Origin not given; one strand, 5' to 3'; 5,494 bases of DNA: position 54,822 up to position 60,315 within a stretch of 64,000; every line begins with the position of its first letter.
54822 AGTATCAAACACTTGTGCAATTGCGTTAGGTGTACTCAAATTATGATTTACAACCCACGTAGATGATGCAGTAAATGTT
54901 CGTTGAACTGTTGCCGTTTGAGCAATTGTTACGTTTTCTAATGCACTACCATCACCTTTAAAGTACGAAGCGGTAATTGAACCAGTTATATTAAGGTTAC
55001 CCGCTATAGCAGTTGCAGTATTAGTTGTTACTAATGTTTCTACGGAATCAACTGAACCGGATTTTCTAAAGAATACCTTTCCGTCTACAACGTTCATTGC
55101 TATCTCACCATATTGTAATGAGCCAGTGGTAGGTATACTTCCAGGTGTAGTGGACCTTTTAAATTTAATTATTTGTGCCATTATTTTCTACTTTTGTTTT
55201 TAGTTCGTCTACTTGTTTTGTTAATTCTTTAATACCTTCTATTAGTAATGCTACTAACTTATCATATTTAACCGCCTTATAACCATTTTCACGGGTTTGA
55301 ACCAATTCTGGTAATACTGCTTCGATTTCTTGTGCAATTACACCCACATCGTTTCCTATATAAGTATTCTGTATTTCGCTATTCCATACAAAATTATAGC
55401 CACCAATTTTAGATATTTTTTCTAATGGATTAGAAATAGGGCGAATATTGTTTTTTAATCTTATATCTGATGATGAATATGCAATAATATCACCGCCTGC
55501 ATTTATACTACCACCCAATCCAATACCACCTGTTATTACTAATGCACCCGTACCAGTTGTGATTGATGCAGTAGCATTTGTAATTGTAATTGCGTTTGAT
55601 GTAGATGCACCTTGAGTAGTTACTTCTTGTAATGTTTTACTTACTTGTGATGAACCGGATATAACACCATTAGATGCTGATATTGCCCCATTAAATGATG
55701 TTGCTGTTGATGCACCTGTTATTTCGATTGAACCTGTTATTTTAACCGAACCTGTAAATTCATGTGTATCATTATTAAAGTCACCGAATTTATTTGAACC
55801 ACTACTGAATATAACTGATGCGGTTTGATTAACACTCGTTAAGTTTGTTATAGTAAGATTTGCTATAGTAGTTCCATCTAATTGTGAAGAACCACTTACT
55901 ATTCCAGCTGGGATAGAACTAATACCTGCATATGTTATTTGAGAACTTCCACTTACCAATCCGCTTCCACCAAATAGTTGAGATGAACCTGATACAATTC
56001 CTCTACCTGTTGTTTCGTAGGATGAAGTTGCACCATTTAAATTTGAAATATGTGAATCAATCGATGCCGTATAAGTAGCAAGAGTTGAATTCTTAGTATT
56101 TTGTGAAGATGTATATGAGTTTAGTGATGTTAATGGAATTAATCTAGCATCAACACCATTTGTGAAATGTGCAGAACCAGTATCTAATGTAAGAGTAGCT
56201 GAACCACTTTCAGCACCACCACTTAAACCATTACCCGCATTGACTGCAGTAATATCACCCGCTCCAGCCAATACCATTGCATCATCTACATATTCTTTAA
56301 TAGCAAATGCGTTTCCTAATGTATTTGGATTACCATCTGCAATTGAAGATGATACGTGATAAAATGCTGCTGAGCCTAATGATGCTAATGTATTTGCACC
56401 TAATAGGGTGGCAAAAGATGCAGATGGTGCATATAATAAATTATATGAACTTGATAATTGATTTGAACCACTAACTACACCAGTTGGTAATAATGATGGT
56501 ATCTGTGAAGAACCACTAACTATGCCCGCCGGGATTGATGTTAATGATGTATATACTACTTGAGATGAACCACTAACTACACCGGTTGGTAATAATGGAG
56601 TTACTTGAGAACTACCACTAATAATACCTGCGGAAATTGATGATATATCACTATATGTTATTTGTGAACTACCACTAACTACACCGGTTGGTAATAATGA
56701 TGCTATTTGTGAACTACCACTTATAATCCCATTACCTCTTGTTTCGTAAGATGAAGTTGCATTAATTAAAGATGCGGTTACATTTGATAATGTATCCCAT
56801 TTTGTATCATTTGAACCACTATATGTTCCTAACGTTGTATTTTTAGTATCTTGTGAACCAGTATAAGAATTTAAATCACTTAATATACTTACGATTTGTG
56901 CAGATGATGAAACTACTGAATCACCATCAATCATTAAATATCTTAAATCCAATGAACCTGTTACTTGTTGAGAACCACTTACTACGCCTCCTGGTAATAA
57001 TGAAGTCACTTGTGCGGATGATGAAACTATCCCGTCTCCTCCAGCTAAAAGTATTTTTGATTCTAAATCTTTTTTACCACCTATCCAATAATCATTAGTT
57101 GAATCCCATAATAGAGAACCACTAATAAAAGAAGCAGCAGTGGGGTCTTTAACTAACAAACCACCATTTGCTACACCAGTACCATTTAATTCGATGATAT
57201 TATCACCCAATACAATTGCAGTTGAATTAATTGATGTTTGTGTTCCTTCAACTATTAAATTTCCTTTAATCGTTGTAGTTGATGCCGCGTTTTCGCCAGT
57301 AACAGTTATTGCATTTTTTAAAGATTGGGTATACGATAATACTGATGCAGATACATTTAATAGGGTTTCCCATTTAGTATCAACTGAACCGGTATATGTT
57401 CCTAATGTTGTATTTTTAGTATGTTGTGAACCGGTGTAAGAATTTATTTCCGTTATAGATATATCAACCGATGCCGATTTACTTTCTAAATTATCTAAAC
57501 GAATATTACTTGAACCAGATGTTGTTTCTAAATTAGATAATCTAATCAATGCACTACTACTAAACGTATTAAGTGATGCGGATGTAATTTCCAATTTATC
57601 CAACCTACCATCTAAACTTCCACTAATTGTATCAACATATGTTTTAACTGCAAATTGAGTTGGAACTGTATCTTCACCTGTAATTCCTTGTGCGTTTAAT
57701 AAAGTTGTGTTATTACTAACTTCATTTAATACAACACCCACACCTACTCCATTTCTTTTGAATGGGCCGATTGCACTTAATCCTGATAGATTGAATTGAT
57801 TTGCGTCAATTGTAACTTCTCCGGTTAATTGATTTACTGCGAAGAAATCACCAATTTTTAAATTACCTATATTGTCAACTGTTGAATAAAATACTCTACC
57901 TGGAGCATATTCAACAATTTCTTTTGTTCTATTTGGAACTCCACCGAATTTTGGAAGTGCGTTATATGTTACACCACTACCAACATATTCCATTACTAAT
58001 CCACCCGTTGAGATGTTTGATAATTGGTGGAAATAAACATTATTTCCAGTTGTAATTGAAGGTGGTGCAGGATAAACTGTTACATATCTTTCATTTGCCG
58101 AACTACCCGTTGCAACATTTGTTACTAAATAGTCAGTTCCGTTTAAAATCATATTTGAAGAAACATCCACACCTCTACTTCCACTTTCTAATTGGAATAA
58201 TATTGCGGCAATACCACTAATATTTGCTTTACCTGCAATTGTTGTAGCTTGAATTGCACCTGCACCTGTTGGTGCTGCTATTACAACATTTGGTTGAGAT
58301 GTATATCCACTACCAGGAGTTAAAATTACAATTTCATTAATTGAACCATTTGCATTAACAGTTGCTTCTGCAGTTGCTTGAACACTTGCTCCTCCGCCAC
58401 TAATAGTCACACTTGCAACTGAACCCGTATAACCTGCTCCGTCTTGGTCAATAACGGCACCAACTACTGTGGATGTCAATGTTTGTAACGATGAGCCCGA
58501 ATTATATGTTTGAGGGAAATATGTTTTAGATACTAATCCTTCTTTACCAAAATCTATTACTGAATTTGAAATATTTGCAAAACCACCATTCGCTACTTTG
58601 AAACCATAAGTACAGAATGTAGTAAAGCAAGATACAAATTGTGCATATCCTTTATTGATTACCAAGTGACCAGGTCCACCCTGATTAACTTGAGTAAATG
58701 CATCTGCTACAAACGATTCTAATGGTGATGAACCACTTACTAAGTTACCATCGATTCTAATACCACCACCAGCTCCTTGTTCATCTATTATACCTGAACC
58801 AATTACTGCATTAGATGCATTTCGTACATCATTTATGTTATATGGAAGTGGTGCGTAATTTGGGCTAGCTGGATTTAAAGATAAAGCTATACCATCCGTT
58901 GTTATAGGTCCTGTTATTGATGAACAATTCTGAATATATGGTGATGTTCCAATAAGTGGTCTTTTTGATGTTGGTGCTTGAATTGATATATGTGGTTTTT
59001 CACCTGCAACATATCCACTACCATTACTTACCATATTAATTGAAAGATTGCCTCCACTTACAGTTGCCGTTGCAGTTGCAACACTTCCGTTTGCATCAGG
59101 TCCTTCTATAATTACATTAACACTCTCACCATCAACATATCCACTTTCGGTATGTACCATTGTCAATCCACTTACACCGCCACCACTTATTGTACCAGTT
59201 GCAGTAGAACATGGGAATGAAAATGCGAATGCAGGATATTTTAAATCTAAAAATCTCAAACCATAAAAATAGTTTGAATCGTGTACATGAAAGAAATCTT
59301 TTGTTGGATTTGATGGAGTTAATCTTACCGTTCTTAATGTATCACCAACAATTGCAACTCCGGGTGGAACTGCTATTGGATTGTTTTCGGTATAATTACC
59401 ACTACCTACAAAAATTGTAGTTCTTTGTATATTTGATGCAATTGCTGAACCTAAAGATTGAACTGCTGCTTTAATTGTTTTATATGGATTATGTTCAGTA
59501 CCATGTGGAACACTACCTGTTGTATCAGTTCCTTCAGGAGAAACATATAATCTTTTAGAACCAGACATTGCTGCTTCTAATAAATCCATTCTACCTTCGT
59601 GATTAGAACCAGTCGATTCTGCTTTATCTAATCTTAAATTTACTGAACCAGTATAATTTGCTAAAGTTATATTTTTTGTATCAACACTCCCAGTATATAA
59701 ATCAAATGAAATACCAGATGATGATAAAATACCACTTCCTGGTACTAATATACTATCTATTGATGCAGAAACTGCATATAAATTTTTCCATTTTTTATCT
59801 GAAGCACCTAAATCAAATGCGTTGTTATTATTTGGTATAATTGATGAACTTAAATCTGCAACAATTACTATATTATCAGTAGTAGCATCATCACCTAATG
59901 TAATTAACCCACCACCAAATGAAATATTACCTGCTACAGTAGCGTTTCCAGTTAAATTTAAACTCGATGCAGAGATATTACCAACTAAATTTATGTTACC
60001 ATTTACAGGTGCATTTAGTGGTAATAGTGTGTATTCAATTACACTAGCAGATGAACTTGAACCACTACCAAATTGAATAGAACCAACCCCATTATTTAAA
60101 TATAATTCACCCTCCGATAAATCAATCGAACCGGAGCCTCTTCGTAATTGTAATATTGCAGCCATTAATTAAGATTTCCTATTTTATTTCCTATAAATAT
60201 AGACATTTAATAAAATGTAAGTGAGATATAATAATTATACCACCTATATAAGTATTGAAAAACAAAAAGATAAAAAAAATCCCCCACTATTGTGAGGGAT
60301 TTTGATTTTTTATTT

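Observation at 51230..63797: Five consecutive tail-fibre genes sharing an N-terminal anchor motif and shuffled internal modules (mosaic receptor-binding arsenal)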

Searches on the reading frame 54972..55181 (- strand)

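Call 22: search_protein_families(library=pfam, proteins=[window:54972-55181:-], max_evalue=10)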
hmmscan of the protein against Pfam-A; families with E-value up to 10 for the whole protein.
seq(70 aa): 1 family
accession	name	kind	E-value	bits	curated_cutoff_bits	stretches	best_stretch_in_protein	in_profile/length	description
PF24159.1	FAKV_Clamp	-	0.075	12.5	27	1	10-69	35-95/348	FAKV Clamp protein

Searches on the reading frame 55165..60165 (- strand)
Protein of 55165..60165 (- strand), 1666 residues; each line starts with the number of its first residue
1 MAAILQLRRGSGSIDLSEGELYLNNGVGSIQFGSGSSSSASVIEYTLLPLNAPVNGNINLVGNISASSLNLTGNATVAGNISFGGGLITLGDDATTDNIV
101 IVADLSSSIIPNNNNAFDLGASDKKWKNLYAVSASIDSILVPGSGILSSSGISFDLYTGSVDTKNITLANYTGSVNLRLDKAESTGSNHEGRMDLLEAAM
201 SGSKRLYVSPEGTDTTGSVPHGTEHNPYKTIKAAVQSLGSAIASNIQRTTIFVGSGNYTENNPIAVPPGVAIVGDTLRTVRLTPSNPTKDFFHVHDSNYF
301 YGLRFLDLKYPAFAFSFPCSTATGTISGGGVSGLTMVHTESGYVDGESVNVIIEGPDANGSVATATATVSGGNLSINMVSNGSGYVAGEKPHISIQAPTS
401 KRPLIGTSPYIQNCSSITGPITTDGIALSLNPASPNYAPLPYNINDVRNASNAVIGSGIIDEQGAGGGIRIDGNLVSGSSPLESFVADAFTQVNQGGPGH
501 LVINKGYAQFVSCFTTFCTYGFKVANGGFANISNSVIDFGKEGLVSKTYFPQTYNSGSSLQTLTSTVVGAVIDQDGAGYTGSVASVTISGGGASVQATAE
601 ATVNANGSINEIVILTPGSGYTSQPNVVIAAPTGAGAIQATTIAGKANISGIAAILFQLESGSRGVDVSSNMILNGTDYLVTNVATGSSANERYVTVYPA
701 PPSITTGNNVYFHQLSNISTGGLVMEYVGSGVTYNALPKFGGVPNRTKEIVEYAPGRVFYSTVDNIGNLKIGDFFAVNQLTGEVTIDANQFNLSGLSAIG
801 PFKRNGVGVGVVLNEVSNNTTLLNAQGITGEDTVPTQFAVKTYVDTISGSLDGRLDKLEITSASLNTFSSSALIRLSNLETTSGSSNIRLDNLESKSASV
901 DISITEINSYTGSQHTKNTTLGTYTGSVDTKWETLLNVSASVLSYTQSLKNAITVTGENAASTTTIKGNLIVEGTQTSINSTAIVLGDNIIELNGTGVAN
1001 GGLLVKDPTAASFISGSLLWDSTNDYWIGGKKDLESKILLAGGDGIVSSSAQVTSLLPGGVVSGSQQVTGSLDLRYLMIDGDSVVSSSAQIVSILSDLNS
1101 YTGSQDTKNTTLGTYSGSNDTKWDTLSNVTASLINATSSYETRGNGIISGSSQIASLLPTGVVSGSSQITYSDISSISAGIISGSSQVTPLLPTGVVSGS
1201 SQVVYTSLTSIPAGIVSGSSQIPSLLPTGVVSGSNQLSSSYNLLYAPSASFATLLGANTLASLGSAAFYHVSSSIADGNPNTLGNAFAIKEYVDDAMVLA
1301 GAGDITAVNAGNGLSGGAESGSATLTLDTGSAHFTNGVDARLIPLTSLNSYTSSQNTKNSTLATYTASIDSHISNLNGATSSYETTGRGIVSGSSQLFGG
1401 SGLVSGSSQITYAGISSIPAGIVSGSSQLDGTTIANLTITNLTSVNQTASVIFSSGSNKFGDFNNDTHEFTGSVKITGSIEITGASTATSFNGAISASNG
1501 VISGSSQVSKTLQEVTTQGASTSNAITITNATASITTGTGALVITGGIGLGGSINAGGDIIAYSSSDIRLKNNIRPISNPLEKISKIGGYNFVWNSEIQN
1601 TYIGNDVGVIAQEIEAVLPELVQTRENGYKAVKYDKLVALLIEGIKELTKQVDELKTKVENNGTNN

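Call 5: search_protein_families(library=pfam, proteins=[window:55165-60165:-], max_evalue=0.01)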
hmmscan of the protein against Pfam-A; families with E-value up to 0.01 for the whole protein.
window:55165-60165:- (1666 aa): 1 family
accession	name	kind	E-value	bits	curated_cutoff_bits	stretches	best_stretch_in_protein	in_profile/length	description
PF13884.11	Peptidase_S74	-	1.2e-15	58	22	1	1566-1622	1-57/58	Chaperone of endosialidase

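Call 6: search_protein_families(library=phrogs, proteins=[window:55165-60165:-], max_evalue=0.001)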
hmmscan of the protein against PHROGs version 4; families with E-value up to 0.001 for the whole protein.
window:55165-60165:- (1666 aa): 16 families
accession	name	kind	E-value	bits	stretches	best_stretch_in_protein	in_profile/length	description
phrog_17885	-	tail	2.3e-34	119.5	3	562-801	784-995/1002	tail fiber protein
phrog_5342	-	tail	3.7e-33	114.6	3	225-307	313-392/3319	tail fiber protein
phrog_9851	-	tail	9.6e-33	114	2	744-848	980-1079/1092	tail fiber protein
phrog_11011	-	tail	5.8e-27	95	1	1551-1660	1168-1278/1291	long tail fiber protein distal subunit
phrog_8215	-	tail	6.2e-25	88.7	1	805-1659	301-996/1000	baseplate wedge initiator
phrog_5668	-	tail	8.4e-25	87.7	1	1096-1660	1046-1559/1567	tail fiber protein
phrog_33119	-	tail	8.3e-20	71.9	1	1521-1659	513-634/643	long tail fiber protein distal subunit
phrog_1699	-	tail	3.4e-18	66.6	1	920-1660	451-992/1000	long tail fiber protein distal subunit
phrog_14572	-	tail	6.1e-18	66.1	1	1563-1660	362-471/484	tail fiber protein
phrog_5481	-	tail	2e-16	60.7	1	1445-1660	787-1021/1043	tail fiber protein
phrog_28992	-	unknown function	9.7e-16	58.8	1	1521-1660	211-337/343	-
phrog_21722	-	tail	3.7e-13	49.9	1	1079-1660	9-569/576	long tail fiber protein distal subunit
phrog_5667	-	tail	8.1e-13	48.9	1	1517-1658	643-785/786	long tail fiber protein distal subunit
phrog_6121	-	head and packaging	1.8e-09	38.6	1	1501-1638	261-388/392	virion structural protein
phrog_460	-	connector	1e-07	32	1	558-634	222-296/385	head closure Hc2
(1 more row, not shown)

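Call 13: search_dna_similar(query=window:55165-60165:-, collection=phages, mode=protein, max_rows=25)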
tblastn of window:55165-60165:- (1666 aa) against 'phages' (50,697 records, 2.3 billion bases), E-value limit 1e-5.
Records with a match: 1231; places in all: 1480; records where one place covers at least 80% of the query: 0.
Best place of each record, by identity: <60% 1231.
By first word of the organism name: Escherichia 322; Klebsiella 199; Synechococcus 132; Salmonella 117; Vibrio 75; Enterobacter 43; Shigella 41; Aeromonas 37; Citrobacter 29; Enterobacteria 22; and 44 more.
By host as written in the record: - 202; Escherichia coli 126; Klebsiella pneumoniae 58; Synechococcus sp. 27; Escherichia coli K-12 18; Citrobacter freundii 17; Enterobacter cloacae 15; Aeromonas hydrophila 13; and 332 more.
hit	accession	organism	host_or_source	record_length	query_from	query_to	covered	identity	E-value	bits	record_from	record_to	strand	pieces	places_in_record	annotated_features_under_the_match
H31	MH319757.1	Marine virus AG-345-O18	single cell amplified by WGA-X; seawater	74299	206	802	28%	34.5%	2e-9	198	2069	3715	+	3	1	record has no annotation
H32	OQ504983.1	Synechococcus phage S-8S55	Parasynechococcus marenigrum WH 8102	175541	198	1660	27%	35.0%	5e-19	232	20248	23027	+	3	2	tail fiber protein (x2)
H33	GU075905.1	Prochlorococcus phage P-HM2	Prochlorococcus sp. MED4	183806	403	996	36%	26.1%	2e-13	82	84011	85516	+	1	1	YapH protein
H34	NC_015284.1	Prochlorococcus phage P-HM2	Prochlorococcus sp. MED4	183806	403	996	36%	26.1%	2e-13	82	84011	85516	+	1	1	tail fiber protein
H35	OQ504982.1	Synechococcus phage S-8S53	Parasynechococcus marenigrum WH 8102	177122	198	1660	27%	34.5%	5e-17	226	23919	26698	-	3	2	tail fiber protein (x2)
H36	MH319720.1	Marine virus AG-345-D19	single cell amplified by WGA-X; seawater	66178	186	802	29%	31.1%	2e-17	156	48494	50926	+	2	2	record has no annotation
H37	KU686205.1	Synechococcus phage S-CAM9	Synechococcus sp.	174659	198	1646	27%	32.9%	3e-9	189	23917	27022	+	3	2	tail fiber protein (x2)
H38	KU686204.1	Synechococcus phage S-CAM9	Synechococcus sp.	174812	198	1646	27%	32.9%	3e-9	189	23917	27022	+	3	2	tail fiber protein (x2)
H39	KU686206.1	Synechococcus phage S-CAM9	Synechococcus sp.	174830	198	1646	27%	32.9%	3e-9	189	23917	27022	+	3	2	tail fiber protein (x2)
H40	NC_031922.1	Synechococcus phage S-CAM9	Synechococcus sp.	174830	198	1646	27%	32.9%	3e-9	189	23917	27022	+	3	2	tail fiber protein (x2)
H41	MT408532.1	Synechococcus phage SynMITS9220M01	Synechococcus sp. MIT S9220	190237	206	802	26%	34.1%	1e-26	187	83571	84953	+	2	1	hypothetical protein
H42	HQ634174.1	Prochlorococcus phage MED4-213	Prochlorococcus MED4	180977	403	935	32%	26.4%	3e-14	85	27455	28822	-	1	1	hypothetical protein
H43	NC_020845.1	Prochlorococcus phage MED4-213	Prochlorococcus MED4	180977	403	935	32%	26.4%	3e-14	85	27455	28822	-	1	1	tail fiber protein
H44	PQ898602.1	Synechococcus phage S-SCSM2R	Synechococcus sp. WH7803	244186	250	879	23%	35.5%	8e-12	196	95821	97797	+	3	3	large exoprotein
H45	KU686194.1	Synechococcus phage S-CAM1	Synechococcus sp.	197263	221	846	25%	31.4%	6e-10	129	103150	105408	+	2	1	polymorphic membrane protein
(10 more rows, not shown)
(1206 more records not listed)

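Call 23: search_protein_families(library=ncbifam, proteins=[window:55165-60165:-], max_evalue=1)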
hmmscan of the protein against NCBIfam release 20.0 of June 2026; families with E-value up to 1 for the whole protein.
window:55165-60165:- (1666 aa): 1 family
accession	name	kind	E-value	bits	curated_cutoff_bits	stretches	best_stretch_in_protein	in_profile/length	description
NF045995.1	MAG0865_DivIVA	hypoth_equivalog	0.13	12.4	55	1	1627-1662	18-53/69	MAG0865 family DivIVA-related protein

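Call 27: search_solved_structures(query=window:55165-60165:-, max_evalue=0.01)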
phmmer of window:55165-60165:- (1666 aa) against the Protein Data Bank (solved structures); distinct sequences matched with E-value up to 0.01: 2.
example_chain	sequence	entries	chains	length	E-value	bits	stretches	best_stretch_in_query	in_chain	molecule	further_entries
6f45_A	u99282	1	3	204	2.9e-11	44.8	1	1557-1659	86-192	Long tail fiber distal subunit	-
8jov_1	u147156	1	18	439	1.2e-05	26.1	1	1506-1659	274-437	Putative tail fiber protein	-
